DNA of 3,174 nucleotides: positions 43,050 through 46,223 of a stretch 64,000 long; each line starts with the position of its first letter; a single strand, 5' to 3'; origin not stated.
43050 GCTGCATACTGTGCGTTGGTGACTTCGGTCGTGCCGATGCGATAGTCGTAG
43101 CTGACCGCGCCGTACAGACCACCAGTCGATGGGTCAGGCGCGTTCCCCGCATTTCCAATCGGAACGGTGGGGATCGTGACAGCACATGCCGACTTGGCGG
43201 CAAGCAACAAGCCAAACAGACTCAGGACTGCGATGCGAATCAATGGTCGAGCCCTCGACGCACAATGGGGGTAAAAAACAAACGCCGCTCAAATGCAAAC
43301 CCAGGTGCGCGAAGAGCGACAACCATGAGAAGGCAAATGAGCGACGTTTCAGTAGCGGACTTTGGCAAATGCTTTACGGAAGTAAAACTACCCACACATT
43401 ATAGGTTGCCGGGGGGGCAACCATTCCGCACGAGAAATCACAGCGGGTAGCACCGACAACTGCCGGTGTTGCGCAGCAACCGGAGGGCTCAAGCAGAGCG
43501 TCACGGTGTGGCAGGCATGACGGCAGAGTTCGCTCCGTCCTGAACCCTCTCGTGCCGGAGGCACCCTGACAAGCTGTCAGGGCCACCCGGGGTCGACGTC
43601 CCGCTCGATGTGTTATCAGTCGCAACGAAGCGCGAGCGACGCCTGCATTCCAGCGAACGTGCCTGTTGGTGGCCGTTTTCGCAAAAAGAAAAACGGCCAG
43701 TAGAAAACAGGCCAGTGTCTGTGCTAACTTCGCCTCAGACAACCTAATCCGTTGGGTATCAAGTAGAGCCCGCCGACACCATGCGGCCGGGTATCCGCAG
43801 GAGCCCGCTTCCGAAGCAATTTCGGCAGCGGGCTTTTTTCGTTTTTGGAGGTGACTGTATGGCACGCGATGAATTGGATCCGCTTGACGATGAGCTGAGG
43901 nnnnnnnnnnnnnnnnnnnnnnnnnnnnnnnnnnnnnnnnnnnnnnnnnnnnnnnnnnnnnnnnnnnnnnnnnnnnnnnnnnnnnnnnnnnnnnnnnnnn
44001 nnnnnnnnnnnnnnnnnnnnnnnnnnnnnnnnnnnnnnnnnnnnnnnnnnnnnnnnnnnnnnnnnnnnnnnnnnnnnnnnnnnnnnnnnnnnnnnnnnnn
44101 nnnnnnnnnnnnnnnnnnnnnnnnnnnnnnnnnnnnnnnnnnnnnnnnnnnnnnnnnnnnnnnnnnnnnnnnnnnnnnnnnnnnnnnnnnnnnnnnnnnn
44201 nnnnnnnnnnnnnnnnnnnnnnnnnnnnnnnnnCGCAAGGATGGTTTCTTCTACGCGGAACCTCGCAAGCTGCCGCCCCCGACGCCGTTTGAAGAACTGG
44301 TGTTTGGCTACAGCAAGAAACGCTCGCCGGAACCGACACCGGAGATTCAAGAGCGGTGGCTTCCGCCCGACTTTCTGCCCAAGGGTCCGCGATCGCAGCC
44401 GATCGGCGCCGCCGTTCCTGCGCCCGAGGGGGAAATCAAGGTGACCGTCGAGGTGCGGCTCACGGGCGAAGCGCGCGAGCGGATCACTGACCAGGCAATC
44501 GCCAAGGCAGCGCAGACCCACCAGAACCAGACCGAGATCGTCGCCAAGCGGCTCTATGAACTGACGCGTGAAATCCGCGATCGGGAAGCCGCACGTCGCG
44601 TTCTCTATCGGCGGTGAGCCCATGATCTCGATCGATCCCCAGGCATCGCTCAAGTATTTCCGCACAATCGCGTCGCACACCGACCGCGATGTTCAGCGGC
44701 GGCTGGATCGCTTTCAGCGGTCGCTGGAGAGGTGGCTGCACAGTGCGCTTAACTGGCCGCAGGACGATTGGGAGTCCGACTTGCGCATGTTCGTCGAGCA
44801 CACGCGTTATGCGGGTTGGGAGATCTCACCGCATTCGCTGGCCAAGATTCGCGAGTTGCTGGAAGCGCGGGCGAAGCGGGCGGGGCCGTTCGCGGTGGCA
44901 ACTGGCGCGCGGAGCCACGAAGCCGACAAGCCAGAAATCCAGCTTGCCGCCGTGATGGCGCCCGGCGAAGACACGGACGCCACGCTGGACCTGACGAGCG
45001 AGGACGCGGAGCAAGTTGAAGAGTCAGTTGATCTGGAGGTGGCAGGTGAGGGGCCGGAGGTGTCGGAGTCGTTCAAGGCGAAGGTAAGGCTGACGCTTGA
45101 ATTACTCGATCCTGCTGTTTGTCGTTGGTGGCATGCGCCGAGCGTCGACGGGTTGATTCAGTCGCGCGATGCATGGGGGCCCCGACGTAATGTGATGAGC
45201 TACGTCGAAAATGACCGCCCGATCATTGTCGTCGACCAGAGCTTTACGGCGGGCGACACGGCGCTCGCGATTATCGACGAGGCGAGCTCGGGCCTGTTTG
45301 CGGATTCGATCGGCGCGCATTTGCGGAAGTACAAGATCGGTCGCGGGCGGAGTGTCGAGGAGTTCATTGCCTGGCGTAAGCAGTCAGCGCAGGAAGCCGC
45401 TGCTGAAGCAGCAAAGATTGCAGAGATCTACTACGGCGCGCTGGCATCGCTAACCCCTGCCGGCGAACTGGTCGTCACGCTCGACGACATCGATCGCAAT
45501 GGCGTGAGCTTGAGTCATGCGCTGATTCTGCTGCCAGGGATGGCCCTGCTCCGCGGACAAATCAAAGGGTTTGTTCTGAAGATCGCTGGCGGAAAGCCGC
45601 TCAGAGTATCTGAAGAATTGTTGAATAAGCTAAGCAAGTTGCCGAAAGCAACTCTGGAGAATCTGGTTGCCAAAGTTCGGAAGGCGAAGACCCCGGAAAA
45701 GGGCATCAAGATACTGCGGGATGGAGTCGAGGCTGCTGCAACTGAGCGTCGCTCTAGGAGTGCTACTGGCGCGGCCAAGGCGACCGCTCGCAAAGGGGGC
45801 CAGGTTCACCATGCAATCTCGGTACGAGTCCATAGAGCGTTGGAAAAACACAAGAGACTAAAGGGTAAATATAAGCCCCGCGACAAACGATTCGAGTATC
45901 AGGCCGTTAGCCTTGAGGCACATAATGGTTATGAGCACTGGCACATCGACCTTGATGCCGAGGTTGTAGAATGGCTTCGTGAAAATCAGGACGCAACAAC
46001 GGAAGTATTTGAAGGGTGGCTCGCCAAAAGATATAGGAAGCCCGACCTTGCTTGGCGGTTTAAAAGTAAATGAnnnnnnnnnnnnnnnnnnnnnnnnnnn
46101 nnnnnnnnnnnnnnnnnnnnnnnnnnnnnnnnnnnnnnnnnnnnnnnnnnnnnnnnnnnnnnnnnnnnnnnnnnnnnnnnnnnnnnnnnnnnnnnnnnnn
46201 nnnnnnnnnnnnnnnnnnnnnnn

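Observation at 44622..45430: Toxin N-terminal region has no recognisable trafficking domain and is coupled to an acidic Pro-rich partner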

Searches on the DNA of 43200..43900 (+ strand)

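Call 96: search_rna_families(source=window, start=43200, end=43900, threshold=evalue, max_evalue=1)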
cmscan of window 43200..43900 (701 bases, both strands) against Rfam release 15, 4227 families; matches with E-value up to 1: 0.
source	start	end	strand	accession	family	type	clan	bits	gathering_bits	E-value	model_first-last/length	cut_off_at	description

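Call 109: build_rna_model(alignment_id=A13, structure=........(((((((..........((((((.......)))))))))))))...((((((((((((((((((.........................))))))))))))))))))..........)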
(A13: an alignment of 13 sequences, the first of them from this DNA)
Model R1 built from alignment A13 (13 sequences, 125 columns); structure: as given.
model positions 110; base pairs 31; branch points 1; effective number of sequences 2.69; information 0.59 bits per position. Calibrated on 0.2 Mb of random sequence (short: E-values are rough).
structure used (alignment columns):
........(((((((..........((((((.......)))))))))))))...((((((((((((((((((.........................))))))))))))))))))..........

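Call 110: search_with_rna_model(model_id=R1, sources=[window, L001, L002, L003, L004, L005, L006, L007, L008, L009, L010, L011, L012, L013, L014, L015, L016, L017, L018, L019, L020, L021, L022, L023, L024, L025], max_evalue=1)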
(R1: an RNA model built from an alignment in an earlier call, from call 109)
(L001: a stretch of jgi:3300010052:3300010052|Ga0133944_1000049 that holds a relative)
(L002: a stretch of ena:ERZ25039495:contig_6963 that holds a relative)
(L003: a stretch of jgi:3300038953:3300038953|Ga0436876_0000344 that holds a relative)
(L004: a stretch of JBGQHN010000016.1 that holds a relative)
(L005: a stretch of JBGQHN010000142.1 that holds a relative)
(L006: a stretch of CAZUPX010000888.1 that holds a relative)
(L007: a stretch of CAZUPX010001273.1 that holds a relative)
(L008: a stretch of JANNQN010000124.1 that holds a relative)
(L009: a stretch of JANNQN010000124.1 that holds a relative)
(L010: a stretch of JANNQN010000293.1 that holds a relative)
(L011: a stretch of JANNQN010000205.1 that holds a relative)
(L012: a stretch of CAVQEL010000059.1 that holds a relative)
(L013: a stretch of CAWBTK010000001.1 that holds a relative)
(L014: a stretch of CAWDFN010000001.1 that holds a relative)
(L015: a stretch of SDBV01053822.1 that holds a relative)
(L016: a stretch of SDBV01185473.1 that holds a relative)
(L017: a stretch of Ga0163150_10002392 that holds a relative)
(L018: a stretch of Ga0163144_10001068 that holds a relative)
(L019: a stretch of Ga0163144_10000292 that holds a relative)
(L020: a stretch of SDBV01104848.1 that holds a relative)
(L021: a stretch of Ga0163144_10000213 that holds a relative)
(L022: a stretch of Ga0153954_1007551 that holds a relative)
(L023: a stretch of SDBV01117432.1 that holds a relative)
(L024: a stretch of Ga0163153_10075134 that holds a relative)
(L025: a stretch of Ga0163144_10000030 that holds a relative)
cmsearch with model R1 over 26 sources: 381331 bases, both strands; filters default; matches with E-value up to 1: 36.
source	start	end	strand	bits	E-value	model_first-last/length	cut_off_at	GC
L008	8727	8839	+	103.2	4.5e-24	1-110/110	no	0.65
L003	8343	8455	+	100.5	2.1e-23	1-110/110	no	0.65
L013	8664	8771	+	93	1.8e-21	1-110/110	no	0.58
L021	9846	9962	+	90.7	7.1e-21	1-110/110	no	0.58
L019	8822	8938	+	89.5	1.4e-20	1-110/110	no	0.6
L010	7228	7335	-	88.5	2.5e-20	1-110/110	no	0.6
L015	1418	1528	+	80.9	2.3e-18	1-110/110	no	0.62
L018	8812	8931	+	80.5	2.9e-18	1-110/110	no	0.6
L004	8780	8892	+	79.2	6.2e-18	1-110/110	no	0.64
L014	8716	8812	+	77.6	1.6e-17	1-110/110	no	0.59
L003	16972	17078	+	76.2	3.6e-17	1-110/110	no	0.59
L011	671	778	+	73.4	1.9e-16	1-110/110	no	0.56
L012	1539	1638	+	72.6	3e-16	1-110/110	no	0.6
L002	8762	8859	+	72.5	3.2e-16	1-110/110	no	0.61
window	43746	43843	+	67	8.5e-15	1-110/110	no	0.59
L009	9835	9943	+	64.9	2.9e-14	1-110/110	no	0.6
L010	9836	9943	+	63.6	6.2e-14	1-110/110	no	0.59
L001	9142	9239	+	61.3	2.5e-13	1-110/110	no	0.61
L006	3038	3145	+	60.9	3.1e-13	1-110/110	no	0.61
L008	8778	8830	-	31.5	1.1e-05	52-101/110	no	0.7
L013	8713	8766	-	30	2.6e-05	48-103/110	no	0.57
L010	7233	7286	+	26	0.00027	48-103/110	no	0.61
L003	8394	8446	-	25.7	0.00033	52-101/110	no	0.7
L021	9888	9994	-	19.4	0.013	1-110/110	no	0.59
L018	8866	8923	-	18.9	0.018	51-102/110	no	0.66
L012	902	967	+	16.2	0.091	1-110/110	no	0.59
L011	719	773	-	15.9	0.1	48-103/110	no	0.58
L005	7443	7548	-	15.3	0.15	1-110/110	no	0.58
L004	8831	8882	-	14.2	0.28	53-100/110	no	0.69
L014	8758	8828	-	14.2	0.29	1-110/110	no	0.54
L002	8107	8159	+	13.1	0.56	1-110/110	no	0.53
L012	3768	3876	-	12.9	0.62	1-110/110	no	0.52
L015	1467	1520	-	12.6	0.75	51-102/110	no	0.69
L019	8871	8933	-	12.3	0.9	48-103/110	no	0.62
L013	9621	9712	+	12.2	0.91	1-110/110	no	0.73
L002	8804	8850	-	12.1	0.98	52-101/110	no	0.74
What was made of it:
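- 43746..43843 (+): Conserved structured leader RNA. P1 pairs GGGUAUC (43754-43760) with GGUAUCC (43790-43796) and encloses hairpin P2. Then comes an intrinsic terminator stem (43800-43833) and a U-run (43834-43846). SD GGAGG is at 43847-43851. CM R1 hit of 67 bits, E 8.5e-15 (call 110).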

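Call 113: search_with_rna_model(model_id=R1, sources=[window, L001, L002, L003, L004, L006, L008, L009, L010, L011, L012, L013, L014, L015, L018, L019, L021], max_evalue=1e-10, make_alignment=true)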
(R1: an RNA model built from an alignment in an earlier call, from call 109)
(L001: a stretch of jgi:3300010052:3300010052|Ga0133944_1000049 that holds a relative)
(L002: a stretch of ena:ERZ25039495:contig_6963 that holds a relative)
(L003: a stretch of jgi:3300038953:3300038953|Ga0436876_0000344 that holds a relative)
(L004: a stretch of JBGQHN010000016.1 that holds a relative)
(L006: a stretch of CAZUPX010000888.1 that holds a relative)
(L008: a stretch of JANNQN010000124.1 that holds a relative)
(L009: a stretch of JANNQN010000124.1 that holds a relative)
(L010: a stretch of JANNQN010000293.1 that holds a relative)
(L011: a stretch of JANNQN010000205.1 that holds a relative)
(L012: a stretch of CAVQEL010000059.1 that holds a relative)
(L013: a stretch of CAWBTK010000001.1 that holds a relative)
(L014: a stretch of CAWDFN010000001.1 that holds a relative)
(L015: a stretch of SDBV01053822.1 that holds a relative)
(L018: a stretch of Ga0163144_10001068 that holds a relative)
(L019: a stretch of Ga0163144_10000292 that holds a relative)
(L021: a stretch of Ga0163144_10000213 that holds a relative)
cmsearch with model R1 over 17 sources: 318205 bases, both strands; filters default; matches with E-value up to 1e-10: 19.
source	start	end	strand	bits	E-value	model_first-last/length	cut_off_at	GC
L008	8727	8839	+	103.2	3.7e-24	1-110/110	no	0.65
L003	8343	8455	+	100.5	1.7e-23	1-110/110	no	0.65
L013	8664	8771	+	93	1.5e-21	1-110/110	no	0.58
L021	9846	9962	+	90.7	5.9e-21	1-110/110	no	0.58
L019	8822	8938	+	89.5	1.2e-20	1-110/110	no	0.6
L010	7228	7335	-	88.5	2.1e-20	1-110/110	no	0.6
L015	1418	1528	+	80.9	1.9e-18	1-110/110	no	0.62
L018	8812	8931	+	80.5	2.4e-18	1-110/110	no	0.6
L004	8780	8892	+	79.2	5.2e-18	1-110/110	no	0.64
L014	8716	8812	+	77.6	1.4e-17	1-110/110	no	0.59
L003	16972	17078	+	76.2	3e-17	1-110/110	no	0.59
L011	671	778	+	73.4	1.6e-16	1-110/110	no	0.56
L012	1539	1638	+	72.6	2.5e-16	1-110/110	no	0.6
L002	8762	8859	+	72.5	2.7e-16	1-110/110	no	0.61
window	43746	43843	+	67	7.1e-15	1-110/110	no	0.59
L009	9835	9943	+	64.9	2.4e-14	1-110/110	no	0.6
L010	9836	9943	+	63.6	5.2e-14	1-110/110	no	0.59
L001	9142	9239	+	61.3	2.1e-13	1-110/110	no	0.61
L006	3038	3145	+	60.9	2.6e-13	1-110/110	no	0.61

Alignment A14: 19 matches aligned to the model, 124 columns, each read 5' to 3' on its own strand. Consensus structure (alignment columns), stored with it:
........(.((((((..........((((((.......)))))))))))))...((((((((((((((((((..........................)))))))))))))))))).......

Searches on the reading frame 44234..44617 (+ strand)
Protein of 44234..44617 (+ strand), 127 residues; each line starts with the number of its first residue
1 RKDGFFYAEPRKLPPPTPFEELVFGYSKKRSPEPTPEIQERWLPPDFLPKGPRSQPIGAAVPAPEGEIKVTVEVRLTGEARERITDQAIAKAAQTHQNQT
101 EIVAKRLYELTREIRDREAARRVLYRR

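Call 66: predict_structure(alignment_id=A8)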
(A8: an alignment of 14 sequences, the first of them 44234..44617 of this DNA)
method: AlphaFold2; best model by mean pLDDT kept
length: 127 residues; sequences in the alignment: 14
mean_pLDDT: 70.1   pTM: 0.31
mean pLDDT of the five models: 70.1, 67.8, 67.2, 67.0, 64.8
residues with pLDDT >= 90: 32; 70-90: 23; 50-70: 56; < 50: 16
segments of 3 or more residues with pLDDT < 50: 1-6, 55-59
pLDDT, mean of each block of 10 residues (from residue 1): 51 64 56 53 58 48 61 76 89 91 96 93 77
secondary structure, 60 per line:
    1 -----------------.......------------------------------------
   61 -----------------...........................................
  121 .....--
elements in order: H18-24 H78-125
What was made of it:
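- Checked: AlphaFold models its C-terminus (aa ~203-250) as one continuous helix with pLDDT 89-96, and the rest as disordered (call 66).
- AlphaFold models one continuous 48-residue helix, not two short ones (call 66).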

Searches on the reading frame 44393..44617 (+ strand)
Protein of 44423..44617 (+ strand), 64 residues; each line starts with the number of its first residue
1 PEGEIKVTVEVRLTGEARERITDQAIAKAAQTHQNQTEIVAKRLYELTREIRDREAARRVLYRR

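Call 59: find_homologous_proteins(query=A7, max_evalue=0.01)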
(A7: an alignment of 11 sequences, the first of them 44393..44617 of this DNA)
Query A7 (11 sequences) (74 aa, profile of the alignment): 9 proteins with E <= 0.01 among 8000 candidates.
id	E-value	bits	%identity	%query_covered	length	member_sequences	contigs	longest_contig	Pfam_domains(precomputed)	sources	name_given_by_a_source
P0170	2.6e-34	135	-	-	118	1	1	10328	-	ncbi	-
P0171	9.5e-33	130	-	-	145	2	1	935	-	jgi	-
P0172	2.3e-27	113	43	28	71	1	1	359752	-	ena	-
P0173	1.0e-22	98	-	-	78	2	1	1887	-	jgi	jgi:hypothetical protein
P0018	1.1e-17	82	97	100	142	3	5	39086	-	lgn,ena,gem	-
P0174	1.8e-17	81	67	12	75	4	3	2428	-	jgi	jgi:hypothetical protein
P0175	3.5e-17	80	67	12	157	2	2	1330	-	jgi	jgi:hypothetical protein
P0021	2.2e-16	78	88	100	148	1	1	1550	-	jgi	jgi:hypothetical protein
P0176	6.3e-10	57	88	78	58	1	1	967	-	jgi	jgi:hypothetical protein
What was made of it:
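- Tried and rejected: The third homology search, using the partner C-domain profile, returned only 9 proteins (call 59).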

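Call 63: search_protein_families(library=pfam, proteins=[window:44423-44617:+, P0172, P0173, P0174], max_evalue=10)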
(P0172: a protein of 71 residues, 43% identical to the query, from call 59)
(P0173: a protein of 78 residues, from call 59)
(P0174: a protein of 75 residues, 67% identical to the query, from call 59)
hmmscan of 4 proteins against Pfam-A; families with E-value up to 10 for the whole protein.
window:44423-44617:+ (64 aa): 0 families

P0172 (71 aa): 1 family
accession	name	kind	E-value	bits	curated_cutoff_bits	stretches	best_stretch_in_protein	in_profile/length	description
PF00147.23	Fibrinogen_C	-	0.055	13.7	22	1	24-70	141-187/221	Fibrinogen beta and gamma chains, C-terminal globular domain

P0173 (78 aa): 1 family
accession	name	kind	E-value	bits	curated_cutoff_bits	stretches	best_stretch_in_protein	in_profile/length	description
PF16156.12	DUF4864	-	0.022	15.5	27.1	1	29-60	4-35/117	Domain of unknown function (DUF4864)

P0174 (75 aa): 0 families

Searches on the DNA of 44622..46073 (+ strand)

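Call 102: search_rna_families(sources=[L003, L004, L008, L010, L012, L013, L014, L015, L018], threshold=gathering)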
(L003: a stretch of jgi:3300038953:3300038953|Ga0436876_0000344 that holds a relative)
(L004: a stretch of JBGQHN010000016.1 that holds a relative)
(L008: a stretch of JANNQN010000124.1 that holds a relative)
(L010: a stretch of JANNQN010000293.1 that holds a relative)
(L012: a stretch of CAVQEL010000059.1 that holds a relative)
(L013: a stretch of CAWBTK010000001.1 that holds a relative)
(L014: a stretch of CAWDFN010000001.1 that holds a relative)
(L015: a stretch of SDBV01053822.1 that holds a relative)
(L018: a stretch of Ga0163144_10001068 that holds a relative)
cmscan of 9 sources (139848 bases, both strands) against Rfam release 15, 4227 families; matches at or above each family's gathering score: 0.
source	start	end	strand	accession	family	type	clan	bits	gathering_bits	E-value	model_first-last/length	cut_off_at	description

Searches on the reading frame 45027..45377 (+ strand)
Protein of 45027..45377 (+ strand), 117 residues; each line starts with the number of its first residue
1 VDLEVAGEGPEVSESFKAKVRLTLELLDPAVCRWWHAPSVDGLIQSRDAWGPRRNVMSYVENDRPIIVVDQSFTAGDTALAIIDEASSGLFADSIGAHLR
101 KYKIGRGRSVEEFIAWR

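Call 63: search_protein_families(library=pfam, proteins=[window:45030-45360:+], max_evalue=10)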
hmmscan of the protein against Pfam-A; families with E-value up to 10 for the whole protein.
window:45030-45360:+ (110 aa): 1 family
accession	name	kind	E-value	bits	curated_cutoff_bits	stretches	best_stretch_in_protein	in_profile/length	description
PF15609.12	PRTase_2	-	0.06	13.3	28.8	1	57-87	114-144/188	Phosphoribosyl transferase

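Call 92: search_solved_structures(query=A11, max_evalue=10)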
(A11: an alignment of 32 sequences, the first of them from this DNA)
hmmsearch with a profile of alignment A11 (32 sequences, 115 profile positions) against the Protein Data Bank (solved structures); distinct sequences matched with E-value up to 10: 2.
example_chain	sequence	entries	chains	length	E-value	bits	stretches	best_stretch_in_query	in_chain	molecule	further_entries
9ksg_A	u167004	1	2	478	0.028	17.7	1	63-105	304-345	RXLR effector Avh1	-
8wiv_A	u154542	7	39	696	1.9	11.7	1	26-63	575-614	Helicase HerA central domain-containing protein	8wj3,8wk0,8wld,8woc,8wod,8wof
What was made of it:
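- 45033..45356 (+): Toxin aa 138-245: 'core' module with alpha-alpha-beta-beta-beta-alpha-alpha topology. It resembles a minimal zincin but has AIIDE in place of HExxH. No PDB sequence hit (call 92).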
